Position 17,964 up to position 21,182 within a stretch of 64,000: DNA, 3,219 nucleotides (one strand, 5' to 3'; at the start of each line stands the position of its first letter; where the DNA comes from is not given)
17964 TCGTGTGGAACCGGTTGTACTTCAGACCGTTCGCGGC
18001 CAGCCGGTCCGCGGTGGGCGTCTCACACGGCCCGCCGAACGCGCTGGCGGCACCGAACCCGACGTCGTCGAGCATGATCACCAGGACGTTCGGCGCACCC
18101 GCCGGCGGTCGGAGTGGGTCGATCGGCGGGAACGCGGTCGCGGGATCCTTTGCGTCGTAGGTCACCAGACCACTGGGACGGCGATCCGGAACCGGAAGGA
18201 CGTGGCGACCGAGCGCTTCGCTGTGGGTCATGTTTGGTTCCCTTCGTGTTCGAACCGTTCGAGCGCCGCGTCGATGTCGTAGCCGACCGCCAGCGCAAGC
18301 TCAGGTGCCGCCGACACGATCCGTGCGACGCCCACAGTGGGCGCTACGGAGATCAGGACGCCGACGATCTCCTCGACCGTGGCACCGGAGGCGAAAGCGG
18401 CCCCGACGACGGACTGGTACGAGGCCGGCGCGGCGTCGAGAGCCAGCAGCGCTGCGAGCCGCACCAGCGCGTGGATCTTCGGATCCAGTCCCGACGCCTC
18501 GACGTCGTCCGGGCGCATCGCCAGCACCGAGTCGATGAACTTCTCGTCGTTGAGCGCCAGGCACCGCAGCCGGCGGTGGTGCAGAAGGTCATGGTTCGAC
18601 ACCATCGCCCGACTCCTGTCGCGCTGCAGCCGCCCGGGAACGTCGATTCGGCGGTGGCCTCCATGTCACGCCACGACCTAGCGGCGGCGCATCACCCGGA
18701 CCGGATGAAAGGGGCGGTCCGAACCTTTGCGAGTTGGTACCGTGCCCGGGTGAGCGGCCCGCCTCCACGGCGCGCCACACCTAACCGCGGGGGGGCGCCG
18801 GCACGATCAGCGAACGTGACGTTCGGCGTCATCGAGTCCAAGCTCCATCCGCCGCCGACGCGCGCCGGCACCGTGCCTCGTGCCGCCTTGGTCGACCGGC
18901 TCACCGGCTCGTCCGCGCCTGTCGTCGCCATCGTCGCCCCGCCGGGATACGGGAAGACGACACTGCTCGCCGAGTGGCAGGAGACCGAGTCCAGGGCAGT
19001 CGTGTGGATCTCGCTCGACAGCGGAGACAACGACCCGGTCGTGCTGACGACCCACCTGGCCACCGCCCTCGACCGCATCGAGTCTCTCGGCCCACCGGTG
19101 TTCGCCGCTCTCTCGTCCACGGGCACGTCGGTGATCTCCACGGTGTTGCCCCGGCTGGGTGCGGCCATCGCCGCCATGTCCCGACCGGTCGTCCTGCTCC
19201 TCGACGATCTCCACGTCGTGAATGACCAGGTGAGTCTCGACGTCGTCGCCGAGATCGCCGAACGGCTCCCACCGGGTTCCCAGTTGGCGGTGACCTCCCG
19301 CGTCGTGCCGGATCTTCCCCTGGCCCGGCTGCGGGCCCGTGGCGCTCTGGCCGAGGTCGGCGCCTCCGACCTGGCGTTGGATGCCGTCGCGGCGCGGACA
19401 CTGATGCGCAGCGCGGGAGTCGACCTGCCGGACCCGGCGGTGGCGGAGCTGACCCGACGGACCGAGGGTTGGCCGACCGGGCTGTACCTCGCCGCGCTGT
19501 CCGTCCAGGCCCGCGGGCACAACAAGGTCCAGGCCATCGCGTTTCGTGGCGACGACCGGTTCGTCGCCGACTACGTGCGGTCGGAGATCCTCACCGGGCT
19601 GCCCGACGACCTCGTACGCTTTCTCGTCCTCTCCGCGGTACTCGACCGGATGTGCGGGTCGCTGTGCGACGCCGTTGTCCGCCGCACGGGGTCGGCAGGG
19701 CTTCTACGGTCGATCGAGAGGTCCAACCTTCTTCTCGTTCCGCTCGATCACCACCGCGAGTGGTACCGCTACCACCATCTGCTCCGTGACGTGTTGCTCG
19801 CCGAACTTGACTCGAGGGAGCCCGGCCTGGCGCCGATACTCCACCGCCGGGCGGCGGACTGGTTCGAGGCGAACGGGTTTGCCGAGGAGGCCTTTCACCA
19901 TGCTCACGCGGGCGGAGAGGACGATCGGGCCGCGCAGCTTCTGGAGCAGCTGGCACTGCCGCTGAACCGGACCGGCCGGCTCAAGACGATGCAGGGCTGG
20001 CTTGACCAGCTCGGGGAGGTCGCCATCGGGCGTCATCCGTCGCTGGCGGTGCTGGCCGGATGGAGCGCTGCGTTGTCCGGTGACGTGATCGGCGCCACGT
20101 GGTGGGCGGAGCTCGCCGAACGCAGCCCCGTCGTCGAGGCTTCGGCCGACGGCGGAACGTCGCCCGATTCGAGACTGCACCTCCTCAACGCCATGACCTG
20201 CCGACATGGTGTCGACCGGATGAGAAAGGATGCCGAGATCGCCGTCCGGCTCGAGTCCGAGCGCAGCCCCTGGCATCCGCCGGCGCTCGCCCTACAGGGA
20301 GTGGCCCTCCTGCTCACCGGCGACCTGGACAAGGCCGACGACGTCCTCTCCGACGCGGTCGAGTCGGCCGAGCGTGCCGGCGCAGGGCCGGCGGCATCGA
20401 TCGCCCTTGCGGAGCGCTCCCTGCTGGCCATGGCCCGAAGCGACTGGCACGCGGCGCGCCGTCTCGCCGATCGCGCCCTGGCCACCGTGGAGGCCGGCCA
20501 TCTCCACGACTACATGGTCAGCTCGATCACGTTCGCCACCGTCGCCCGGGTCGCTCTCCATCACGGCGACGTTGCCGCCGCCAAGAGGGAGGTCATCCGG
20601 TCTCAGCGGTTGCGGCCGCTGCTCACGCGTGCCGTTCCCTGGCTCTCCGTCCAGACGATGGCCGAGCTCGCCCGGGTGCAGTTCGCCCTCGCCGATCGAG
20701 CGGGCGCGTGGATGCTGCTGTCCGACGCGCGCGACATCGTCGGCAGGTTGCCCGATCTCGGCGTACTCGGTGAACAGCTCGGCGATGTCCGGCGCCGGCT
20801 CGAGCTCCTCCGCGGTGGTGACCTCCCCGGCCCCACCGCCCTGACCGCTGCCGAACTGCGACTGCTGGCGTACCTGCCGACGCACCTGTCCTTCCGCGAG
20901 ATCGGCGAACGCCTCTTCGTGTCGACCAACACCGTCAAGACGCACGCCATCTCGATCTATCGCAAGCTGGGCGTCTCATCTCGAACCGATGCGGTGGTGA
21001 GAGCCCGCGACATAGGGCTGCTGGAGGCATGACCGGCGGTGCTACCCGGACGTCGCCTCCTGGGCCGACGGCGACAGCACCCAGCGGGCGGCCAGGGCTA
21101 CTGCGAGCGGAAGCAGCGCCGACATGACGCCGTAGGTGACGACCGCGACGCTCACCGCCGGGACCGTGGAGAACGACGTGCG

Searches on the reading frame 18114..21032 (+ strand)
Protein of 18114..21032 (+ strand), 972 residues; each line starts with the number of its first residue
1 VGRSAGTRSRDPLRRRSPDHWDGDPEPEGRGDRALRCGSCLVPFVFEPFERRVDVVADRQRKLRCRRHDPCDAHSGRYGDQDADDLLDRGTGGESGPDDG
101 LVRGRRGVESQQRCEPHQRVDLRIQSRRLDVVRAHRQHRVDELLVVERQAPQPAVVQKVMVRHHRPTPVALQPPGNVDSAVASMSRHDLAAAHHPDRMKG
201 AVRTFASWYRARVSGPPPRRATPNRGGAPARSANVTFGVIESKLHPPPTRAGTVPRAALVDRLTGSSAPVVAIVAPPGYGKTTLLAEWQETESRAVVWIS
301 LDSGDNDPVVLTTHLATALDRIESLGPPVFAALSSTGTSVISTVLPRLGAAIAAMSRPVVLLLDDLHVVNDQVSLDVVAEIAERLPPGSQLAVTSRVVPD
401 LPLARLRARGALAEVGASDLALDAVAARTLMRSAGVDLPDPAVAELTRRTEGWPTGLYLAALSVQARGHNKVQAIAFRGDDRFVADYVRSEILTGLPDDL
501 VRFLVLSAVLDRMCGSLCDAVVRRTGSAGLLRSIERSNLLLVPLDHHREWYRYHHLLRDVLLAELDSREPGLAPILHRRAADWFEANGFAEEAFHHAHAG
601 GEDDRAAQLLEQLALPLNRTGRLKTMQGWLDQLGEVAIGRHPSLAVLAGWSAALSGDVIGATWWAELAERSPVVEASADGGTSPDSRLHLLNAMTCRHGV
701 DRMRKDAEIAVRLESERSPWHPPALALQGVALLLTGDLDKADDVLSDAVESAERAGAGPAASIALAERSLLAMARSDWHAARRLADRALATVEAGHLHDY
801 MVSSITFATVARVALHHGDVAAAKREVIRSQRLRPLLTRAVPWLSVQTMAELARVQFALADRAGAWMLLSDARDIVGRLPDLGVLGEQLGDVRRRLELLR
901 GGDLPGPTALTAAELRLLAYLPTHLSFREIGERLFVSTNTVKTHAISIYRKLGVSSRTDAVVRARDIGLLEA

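Call 58: search_protein_families(library=pfam, proteins=[window:18114-21032:+], max_evalue=0.001)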
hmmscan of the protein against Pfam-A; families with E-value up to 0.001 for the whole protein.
window:18114-21032:+ (972 aa): 5 families
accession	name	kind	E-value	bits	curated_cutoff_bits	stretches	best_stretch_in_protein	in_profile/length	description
PF00196.25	GerE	-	5.8e-11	42.3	23.5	1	909-964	2-57/57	Bacterial regulatory proteins, luxR family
PF17874.7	TPR_MalT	-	1.4e-08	34.8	45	1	697-874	14-189/336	MalT-like TPR region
PF13191.12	AAA_16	-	1.2e-07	32.8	32.6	1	258-392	14-165/167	AAA ATPase domain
PF13401.12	AAA_22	-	9.9e-05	23.1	27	1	267-376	4-99/130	AAA domain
PF04672.18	Methyltransf_19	-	0.00047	20.2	26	1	305-409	103-205/268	S-adenosyl methyltransferase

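Call 103: search_protein_families(library=padloc, proteins=[window:18114-21032:+], max_evalue=10)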
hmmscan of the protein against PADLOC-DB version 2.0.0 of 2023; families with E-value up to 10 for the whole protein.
window:18114-21032:+ (972 aa): 2 families
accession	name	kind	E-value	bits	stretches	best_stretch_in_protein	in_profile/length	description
PDLC01851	CARF3--CARF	-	0.022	12.2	1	909-964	209-264/279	-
PDLC04140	mad8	-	0.037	11.5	1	267-294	26-53/314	mads_8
